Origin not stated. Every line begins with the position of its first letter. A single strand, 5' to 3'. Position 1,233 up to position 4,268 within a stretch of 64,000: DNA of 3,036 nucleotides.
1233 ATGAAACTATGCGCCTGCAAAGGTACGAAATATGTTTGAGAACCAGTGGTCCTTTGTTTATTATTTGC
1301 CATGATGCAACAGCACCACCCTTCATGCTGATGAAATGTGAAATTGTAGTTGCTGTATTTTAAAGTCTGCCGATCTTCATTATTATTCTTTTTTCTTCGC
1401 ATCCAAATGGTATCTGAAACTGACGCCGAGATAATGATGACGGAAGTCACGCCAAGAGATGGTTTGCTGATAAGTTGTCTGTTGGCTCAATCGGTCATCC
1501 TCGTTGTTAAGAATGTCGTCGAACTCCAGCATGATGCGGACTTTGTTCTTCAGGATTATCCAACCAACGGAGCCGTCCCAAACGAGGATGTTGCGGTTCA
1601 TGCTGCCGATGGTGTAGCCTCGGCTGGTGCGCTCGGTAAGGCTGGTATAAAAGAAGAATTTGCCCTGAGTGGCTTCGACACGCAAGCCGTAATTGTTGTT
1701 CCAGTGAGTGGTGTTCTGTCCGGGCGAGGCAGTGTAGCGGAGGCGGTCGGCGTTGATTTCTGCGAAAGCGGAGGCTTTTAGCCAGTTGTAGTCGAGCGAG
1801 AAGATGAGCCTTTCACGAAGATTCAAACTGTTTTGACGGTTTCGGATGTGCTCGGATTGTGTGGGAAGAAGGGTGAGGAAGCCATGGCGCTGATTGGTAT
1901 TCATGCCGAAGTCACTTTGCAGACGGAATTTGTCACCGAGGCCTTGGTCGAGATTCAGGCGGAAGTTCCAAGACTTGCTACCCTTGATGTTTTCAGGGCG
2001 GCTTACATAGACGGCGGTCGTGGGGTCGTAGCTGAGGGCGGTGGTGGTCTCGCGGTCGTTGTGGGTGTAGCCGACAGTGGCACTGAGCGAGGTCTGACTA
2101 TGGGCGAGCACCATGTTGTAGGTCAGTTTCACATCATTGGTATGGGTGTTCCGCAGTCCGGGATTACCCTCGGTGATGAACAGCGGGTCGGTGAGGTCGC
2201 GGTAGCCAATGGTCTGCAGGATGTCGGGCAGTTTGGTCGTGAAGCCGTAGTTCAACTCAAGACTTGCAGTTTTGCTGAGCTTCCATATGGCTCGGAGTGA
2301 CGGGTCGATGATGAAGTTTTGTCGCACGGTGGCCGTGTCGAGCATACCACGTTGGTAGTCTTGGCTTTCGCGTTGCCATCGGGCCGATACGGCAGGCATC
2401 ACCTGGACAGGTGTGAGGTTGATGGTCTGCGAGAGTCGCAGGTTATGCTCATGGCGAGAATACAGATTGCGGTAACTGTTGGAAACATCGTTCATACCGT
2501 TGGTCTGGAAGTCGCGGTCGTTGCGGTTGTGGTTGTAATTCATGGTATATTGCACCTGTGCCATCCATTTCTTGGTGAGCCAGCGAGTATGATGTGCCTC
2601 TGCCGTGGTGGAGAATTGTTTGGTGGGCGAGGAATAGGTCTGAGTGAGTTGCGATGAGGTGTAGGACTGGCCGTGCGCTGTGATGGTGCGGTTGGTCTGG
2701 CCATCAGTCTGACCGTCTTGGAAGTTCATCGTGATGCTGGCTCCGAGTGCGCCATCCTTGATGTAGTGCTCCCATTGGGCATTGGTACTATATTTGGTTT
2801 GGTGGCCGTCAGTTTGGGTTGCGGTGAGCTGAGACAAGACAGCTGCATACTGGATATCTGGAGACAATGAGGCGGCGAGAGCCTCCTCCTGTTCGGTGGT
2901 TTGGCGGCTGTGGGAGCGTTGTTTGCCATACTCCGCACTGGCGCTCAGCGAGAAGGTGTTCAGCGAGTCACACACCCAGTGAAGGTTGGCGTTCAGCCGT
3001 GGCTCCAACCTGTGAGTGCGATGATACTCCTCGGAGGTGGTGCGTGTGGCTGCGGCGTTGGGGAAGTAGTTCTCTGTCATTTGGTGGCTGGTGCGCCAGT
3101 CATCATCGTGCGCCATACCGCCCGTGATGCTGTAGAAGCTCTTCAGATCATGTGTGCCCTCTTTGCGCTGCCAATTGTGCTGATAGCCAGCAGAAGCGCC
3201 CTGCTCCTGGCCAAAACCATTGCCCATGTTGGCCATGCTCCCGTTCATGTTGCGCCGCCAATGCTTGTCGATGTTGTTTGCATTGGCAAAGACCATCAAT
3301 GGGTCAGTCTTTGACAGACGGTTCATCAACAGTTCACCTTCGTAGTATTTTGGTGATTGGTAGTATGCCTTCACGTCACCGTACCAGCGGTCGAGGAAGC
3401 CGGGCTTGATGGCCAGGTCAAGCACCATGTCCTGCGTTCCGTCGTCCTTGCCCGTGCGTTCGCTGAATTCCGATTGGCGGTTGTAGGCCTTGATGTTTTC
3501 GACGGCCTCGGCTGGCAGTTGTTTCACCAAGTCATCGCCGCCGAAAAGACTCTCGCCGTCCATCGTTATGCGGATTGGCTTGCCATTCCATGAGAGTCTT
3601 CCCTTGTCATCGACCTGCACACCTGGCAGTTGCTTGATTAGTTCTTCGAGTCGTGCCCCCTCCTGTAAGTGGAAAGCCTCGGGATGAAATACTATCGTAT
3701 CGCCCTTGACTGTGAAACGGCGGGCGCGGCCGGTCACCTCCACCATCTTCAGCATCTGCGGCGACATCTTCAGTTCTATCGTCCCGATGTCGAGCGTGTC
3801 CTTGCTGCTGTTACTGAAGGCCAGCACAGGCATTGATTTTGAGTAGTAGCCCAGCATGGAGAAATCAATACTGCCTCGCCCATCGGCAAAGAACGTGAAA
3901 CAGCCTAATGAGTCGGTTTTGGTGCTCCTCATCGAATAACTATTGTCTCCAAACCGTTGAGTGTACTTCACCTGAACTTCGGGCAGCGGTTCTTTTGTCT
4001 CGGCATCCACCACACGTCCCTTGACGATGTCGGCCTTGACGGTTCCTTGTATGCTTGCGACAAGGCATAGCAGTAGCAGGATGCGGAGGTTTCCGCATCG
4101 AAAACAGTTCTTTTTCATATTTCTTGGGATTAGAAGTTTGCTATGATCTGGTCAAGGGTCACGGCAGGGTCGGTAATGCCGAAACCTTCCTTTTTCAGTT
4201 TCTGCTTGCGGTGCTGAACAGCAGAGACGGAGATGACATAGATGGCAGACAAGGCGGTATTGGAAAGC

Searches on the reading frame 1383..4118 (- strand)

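Call 70: search_protein_families(library=pfam, proteins=[window:1383-4118:-], max_evalue=0.00001)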
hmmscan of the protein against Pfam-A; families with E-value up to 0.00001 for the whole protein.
window:1383-4118:- (911 aa): 3 families
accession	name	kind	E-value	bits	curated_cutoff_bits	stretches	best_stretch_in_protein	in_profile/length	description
PF14905.12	OMP_b-brl_3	-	2.6e-19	70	27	1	604-903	159-408/408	Outer membrane protein beta-barrel family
PF13620.12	CarboxypepD_reg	-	2.4e-07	31.5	32.3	1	32-111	2-79/82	Carboxypeptidase regulatory-like domain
PF13715.12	CarbopepD_reg_2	-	1.2e-06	28.9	32.2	1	32-107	1-71/88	CarboxypepD_reg-like domain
